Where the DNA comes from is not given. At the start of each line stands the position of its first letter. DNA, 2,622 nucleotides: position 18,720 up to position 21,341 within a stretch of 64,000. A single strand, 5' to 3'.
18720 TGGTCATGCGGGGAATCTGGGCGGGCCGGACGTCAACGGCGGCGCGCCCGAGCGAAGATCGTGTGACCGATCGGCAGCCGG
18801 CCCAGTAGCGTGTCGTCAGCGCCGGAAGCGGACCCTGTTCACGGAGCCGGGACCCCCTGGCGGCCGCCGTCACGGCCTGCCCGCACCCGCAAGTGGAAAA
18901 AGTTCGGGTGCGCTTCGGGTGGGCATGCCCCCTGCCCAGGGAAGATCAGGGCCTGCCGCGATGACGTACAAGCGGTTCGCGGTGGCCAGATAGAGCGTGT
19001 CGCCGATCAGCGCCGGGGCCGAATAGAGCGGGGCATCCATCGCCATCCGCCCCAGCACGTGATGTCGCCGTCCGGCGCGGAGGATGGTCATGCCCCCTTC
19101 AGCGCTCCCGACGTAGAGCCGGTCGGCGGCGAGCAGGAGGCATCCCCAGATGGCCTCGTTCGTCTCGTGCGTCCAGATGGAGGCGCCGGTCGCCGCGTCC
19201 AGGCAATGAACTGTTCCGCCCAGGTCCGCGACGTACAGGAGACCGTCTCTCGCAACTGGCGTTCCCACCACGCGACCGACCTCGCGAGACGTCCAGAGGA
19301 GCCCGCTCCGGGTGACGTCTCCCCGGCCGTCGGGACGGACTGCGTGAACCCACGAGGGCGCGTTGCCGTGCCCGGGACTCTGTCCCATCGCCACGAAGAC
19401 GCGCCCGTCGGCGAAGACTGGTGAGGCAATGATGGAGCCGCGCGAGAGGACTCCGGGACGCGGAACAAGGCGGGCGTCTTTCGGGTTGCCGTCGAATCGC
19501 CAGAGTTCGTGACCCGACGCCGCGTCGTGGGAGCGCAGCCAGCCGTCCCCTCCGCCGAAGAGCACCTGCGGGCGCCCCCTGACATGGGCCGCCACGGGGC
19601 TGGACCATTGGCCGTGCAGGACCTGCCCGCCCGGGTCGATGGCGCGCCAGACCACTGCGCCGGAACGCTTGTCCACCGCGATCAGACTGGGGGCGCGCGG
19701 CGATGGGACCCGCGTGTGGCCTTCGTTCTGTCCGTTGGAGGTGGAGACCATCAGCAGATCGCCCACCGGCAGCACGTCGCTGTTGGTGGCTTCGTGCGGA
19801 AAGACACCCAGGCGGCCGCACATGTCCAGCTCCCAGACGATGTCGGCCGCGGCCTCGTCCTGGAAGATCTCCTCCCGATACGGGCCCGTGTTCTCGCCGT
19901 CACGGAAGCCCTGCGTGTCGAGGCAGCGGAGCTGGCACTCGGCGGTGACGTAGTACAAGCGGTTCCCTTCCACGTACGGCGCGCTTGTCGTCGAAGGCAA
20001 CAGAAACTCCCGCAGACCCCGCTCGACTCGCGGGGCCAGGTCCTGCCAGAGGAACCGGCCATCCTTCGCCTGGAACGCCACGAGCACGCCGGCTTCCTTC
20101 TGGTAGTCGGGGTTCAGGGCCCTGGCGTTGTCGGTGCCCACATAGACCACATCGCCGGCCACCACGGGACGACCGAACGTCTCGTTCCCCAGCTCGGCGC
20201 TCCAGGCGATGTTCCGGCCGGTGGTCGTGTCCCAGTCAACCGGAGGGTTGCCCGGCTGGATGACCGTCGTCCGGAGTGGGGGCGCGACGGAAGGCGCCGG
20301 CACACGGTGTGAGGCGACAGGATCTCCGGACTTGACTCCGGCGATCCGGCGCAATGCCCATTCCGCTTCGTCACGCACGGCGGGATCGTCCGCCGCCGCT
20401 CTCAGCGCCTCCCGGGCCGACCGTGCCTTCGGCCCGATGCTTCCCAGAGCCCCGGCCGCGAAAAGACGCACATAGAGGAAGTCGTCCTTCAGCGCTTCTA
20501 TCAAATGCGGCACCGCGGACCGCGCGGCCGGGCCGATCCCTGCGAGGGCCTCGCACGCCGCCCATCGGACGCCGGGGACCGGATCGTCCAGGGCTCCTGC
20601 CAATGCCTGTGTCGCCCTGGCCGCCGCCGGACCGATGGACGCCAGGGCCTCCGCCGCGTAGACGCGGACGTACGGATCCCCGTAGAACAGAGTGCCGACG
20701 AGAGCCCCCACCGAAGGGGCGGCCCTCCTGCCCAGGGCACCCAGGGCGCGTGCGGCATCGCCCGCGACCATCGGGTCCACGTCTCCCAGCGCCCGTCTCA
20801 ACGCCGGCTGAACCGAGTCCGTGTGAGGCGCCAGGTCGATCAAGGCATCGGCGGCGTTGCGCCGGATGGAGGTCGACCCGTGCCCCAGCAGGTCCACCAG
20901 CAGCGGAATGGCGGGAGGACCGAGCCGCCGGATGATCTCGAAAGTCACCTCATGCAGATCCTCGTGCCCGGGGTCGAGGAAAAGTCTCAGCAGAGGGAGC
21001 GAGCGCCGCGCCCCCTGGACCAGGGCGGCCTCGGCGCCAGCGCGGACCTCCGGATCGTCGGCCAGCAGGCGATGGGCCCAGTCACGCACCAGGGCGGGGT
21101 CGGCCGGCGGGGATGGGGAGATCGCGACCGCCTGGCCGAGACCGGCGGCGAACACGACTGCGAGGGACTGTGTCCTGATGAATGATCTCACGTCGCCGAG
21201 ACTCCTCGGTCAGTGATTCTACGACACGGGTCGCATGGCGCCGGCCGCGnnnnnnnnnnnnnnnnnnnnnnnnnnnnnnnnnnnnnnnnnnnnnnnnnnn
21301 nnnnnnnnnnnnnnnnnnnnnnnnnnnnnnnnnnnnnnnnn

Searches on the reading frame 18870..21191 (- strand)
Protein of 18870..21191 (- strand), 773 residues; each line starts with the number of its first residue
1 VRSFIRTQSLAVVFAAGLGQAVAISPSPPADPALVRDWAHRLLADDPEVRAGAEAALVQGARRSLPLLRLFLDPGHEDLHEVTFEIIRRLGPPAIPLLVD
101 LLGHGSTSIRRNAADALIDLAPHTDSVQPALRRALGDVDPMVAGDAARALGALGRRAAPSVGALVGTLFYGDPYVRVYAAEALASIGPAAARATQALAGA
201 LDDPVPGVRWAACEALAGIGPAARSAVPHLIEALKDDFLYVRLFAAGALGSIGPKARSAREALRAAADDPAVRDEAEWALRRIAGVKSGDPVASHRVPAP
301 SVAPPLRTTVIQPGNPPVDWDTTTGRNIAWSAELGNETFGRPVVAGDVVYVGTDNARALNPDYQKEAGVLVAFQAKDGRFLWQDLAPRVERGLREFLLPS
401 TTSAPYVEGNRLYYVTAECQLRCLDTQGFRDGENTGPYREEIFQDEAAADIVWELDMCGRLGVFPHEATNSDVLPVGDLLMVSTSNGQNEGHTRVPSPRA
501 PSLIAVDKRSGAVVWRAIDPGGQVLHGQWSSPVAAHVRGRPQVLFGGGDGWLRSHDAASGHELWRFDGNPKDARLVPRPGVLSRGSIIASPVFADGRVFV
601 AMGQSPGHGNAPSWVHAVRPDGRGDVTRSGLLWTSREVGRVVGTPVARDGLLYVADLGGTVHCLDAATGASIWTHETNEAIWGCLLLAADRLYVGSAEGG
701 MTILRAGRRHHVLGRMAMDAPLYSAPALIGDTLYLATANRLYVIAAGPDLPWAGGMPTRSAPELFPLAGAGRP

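Call 30: search_protein_families(library=pfam, proteins=[window:18870-21191:-], max_evalue=0.001)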
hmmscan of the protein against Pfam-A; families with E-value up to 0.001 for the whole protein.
window:18870-21191:- (773 aa): 8 families
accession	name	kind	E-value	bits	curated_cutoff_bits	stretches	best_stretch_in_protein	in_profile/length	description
PF13360.13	PQQ_2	-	1.6e-25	90.6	27.6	3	631-743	15-132/233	Outer membrane protein assembly factor BamB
PF13646.12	HEAT_2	-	1.4e-23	83.4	27.7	3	172-237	13-74/88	HEAT repeats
PF02985.28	HEAT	-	3.9e-19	67.4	23.5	0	95-123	2-30/31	HEAT repeat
PF13570.13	Beta-prop_ACSF4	-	1.3e-14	54.8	133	1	503-731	31-225/329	Beta-alanine-activating enzyme, beta-propeller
PF13513.12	HEAT_EZ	-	1.9e-11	44.6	27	0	219-252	22-55/55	HEAT-like repeat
PF00514.29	Arm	-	6.6e-10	39.1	20.6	0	94-117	13-36/41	Armadillo/beta-catenin-like repeat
PF01011.28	PQQ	-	5.6e-07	29.1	26.7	0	643-678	51-86/595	Glucose/ethanol/alcohol dehydrogenase, beta-propeller domain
PF03130.22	HEAT_PBS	-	2.7e-05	24.7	20.9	0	208-236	1-27/27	PBS lyase HEAT-like repeat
